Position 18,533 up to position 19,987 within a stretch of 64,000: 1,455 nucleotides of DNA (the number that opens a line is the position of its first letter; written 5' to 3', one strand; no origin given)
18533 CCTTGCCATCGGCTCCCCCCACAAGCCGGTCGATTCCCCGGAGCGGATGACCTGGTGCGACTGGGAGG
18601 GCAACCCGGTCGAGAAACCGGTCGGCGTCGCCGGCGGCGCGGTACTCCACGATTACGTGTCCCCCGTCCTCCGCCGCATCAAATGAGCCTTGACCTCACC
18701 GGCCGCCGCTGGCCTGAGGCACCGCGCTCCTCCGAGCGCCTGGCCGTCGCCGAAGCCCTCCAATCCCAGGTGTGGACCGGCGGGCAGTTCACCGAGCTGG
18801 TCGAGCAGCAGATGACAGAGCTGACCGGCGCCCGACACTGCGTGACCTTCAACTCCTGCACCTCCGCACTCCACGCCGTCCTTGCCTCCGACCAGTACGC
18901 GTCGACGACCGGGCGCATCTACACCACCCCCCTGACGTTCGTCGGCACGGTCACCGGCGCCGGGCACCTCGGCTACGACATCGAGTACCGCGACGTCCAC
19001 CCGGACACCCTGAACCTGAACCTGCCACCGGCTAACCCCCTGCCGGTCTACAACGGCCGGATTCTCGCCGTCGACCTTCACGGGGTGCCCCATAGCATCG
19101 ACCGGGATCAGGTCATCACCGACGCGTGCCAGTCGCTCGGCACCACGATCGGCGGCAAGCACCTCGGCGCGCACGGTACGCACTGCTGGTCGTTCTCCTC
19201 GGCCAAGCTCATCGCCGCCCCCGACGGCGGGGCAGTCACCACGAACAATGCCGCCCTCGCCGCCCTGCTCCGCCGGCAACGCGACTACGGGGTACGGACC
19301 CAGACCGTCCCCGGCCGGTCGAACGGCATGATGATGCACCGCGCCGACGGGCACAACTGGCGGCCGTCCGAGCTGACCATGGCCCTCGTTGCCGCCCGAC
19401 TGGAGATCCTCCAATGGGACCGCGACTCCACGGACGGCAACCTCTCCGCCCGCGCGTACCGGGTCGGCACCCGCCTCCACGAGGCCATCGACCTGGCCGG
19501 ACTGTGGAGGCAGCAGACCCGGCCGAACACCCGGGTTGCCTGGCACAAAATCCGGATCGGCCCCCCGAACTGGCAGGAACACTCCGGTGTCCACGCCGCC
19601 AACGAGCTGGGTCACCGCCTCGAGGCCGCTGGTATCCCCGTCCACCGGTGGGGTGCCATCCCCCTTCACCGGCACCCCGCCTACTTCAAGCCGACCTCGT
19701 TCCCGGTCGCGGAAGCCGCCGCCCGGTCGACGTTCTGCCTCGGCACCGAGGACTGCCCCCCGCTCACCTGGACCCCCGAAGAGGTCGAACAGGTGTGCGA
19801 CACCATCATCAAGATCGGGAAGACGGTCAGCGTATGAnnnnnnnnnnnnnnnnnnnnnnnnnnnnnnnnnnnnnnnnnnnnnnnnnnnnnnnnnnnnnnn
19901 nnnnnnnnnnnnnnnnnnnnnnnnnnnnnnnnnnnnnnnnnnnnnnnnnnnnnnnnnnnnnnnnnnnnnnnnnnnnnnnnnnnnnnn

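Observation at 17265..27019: Eleven-gene phage biosynthetic operon fused to the packaging genes: candidate new DNA (or virion) hypermodification system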

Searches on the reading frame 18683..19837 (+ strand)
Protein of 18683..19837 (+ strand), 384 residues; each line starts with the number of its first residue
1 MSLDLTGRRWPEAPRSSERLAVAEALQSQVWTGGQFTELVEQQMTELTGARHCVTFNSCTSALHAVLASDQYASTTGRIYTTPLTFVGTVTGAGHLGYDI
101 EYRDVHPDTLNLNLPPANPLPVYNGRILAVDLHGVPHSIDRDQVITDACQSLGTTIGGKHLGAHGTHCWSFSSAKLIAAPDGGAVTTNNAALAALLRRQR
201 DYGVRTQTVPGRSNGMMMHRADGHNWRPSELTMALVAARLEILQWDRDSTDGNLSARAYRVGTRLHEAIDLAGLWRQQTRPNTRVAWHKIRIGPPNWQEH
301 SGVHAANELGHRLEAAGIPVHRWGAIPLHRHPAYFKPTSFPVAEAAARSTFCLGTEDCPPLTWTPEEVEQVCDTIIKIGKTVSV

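Call 6: search_protein_families(library=pfam, proteins=[window:18683-19837:+], max_evalue=0.01)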
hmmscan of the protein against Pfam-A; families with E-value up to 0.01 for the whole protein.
window:18683-19837:+ (384 aa): 1 family
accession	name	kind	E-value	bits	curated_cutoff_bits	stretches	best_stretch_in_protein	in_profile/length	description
PF01041.23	DegT_DnrJ_EryC1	-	2.7e-41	142.4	19.8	1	17-375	6-359/360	DegT/DnrJ/EryC1/StrS aminotransferase family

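Call 9: search_protein_families(library=phrogs, proteins=[window:18683-19837:+], max_evalue=0.001)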
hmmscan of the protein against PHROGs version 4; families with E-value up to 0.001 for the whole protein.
window:18683-19837:+ (384 aa): 1 family
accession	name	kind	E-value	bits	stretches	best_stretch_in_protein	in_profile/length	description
phrog_3139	-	other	7.4e-19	68.9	1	21-241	23-259/387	aminotransferase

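Call 45: search_protein_families(library=ncbifam, proteins=[window:18683-19837:+], max_evalue=0.001)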
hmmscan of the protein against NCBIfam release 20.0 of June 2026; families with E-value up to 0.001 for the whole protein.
window:18683-19837:+ (384 aa): 7 families
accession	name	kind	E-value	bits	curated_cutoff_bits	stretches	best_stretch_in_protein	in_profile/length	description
TIGR03588.1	PseC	equivalog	3.4e-33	115.1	423.5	1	21-354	16-359/380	UDP-4-amino-4,6-dideoxy-N-acetyl-beta-L-altrosamine transaminase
TIGR04181.1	NHT_00031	hypoth_equivalog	1.1e-21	77.2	420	2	143-244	163-259/359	LegC family aminotransferase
TIGR04427.1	PLP_DesI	equivalog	1e-18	67.6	650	1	24-355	40-363/390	dTDP-4-dehydro-6-deoxyglucose aminotransferase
NF008658.2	PRK11658.1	equivalog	1.6e-17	63.3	631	1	18-205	16-212/379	UDP-4-amino-4-deoxy-L-arabinose aminotransferase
NF008687.0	PRK11706.1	equivalog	1.2e-13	50.6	375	1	18-244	13-250/375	dTDP-4-amino-4,6-dideoxygalactose transaminase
NF011936.0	PRK15407.1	equivalog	2.3e-11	43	423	1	144-214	191-262/440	lipopolysaccharide biosynthesis protein RfbH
TIGR02379.1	ECA_wecE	subfamily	1.5e-09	37.2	434.85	1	18-241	13-248/376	dTDP-4-amino-4,6-dideoxy-D-glucose transaminase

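Call 47: search_solved_structures(query=window:18683-19837:+, max_evalue=1e-20)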
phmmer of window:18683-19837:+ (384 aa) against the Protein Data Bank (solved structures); distinct sequences matched with E-value up to 1e-20: 0.

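Call 49: search_solved_structures(query=window:18683-19837:+, max_evalue=0.00001)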
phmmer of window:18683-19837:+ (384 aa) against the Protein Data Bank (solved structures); distinct sequences matched with E-value up to 0.00001: 36.
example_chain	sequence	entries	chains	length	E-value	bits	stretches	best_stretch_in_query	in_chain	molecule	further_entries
8gyh_B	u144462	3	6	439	1e-15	60.8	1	10-333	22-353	DegT/DnrJ/EryC1/StrS family aminotransferase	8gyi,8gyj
1mdo_A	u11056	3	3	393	7.4e-15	58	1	17-243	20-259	ArnB aminotransferase | UDP-4-amino-4-deoxy-L-arabinose--oxoglutarate aminotransferase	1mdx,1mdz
4oca_A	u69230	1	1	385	4.9e-14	55.3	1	17-243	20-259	UDP-4-amino-4-deoxy-L-arabinose--oxoglutarate aminotransferase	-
2fn6_A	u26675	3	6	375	5.1e-14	55.2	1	17-240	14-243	AMINOTRANSFERASE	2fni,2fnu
8sng_A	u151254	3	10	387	6.9e-14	54.8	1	17-240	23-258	UDP-4-amino-4-deoxy-L-arabinose--oxoglutarate aminotransferase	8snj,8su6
2po3_A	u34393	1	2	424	3.6e-13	52.4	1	18-206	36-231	4-dehydrase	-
7b0d_A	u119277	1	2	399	6.6e-13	51.6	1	21-346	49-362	Glutamine--scyllo-inositol transaminase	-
7l7x_AAA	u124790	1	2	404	2.1e-12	49.9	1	20-241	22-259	DegT/DnrJ/EryC1/StrS aminotransferase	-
3bn1_A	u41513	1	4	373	1.2e-11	47.4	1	17-242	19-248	Perosamine synthetase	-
3dr7_A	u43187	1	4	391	1.4e-11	47.2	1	17-242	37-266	Putative perosamine synthetase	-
3nys_A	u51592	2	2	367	2.9e-11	46.1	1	29-203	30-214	Aminotransferase WbpE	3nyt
3nu7_A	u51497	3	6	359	3.5e-11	45.9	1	29-242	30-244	Aminotransferase WbpE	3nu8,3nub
3nyu_A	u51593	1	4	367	3.9e-11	45.7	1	29-242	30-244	Aminotransferase WbpE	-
8e75_A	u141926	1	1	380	4.7e-11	45.5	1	32-203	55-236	DegT/DnrJ/EryC1/StrS aminotransferase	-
8e77_A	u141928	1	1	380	4.7e-11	45.5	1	32-203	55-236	DegT/DnrJ/EryC1/StrS aminotransferase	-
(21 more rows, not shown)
